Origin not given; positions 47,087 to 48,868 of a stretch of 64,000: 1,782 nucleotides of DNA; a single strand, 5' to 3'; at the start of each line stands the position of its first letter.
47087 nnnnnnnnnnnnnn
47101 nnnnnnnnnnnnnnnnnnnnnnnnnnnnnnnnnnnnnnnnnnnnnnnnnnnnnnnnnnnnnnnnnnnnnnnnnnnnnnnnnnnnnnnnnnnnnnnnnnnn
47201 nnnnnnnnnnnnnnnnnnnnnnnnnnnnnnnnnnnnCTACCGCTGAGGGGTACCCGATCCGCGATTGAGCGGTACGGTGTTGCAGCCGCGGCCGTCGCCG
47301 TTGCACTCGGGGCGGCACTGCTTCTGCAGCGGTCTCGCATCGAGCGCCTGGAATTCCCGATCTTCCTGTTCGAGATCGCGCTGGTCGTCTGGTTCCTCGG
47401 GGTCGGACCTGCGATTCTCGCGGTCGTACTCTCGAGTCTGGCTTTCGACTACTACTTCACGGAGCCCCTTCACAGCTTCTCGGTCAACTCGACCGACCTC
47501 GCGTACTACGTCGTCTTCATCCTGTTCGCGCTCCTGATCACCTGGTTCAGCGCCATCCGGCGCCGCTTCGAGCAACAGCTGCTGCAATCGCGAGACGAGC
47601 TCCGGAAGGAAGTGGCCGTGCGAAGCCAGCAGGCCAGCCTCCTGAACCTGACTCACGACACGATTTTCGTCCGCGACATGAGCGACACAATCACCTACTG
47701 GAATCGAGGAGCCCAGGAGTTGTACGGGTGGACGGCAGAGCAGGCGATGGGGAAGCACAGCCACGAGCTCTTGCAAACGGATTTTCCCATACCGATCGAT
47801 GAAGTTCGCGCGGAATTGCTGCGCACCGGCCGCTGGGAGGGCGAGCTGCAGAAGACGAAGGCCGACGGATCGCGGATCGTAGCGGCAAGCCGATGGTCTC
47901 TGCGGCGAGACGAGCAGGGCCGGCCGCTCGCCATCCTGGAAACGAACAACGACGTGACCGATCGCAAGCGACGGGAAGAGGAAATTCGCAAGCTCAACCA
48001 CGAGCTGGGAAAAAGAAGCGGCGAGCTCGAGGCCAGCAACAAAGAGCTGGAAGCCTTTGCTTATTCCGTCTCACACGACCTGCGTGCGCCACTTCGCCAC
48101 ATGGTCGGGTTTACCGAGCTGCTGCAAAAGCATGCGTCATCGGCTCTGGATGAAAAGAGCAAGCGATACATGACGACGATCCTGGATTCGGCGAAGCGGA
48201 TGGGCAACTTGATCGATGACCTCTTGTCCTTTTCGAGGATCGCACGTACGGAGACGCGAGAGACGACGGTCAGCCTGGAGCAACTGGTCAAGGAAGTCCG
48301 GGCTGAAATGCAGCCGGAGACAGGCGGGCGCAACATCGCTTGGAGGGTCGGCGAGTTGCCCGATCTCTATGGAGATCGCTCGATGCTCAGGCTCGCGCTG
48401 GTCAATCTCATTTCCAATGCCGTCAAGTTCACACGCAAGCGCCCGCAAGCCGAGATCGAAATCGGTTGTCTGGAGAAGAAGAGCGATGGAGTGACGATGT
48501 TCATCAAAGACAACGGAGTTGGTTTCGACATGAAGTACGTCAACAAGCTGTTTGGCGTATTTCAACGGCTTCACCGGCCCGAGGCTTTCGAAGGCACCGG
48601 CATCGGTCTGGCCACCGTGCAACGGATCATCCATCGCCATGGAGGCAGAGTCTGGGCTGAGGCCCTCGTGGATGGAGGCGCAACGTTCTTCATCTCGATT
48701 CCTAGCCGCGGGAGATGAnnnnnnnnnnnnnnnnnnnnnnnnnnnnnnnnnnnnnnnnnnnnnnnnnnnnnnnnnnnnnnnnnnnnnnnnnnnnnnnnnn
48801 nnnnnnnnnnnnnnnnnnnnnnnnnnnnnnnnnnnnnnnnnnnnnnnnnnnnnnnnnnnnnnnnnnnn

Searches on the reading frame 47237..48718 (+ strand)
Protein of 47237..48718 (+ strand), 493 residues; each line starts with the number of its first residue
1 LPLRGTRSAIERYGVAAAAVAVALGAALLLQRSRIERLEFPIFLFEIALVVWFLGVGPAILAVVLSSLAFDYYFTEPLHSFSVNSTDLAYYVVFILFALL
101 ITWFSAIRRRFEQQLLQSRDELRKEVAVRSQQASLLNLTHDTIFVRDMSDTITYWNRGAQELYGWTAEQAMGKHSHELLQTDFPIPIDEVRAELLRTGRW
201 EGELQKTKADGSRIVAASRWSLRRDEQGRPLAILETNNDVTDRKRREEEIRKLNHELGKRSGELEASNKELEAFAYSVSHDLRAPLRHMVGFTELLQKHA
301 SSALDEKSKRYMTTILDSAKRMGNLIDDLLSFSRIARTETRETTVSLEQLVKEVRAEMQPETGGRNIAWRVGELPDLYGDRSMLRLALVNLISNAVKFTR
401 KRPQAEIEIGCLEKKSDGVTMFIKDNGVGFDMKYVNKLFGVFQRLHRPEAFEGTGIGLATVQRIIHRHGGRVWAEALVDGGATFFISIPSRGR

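Call 73: search_protein_families(library=pfam, proteins=[window:47237-48718:+], max_evalue=0.001)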
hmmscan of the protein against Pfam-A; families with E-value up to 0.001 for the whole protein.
window:47237-48718:+ (493 aa): 8 families
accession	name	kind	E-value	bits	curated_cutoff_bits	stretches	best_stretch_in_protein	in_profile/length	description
PF02518.31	HATPase_c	-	3.5e-21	76.2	26.4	1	379-490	1-109/111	Histidine kinase-, DNA gyrase B-, and HSP90-like ATPase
PF13493.11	DUF4118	-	3.5e-17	62.6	28.4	1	13-114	1-103/107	Domain of unknown function (DUF4118)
PF00512.31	HisKA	-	5.5e-16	58.8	26.9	1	272-335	3-63/66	His Kinase A (phospho-acceptor) domain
PF00989.32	PAS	-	7.4e-13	48.9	22.6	1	134-234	5-107/113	PAS fold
PF08448.16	PAS_4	-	4.9e-11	43.3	23.1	1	140-245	5-110/110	PAS fold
PF13426.13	PAS_9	-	4e-09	37.1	27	1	141-242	2-103/103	PAS domain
PF08447.18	PAS_3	-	7.8e-07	29.7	25.6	1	153-234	2-86/89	PAS fold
PF13188.13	PAS_8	-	4.7e-05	23.6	21.8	1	133-184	4-52/65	PAS domain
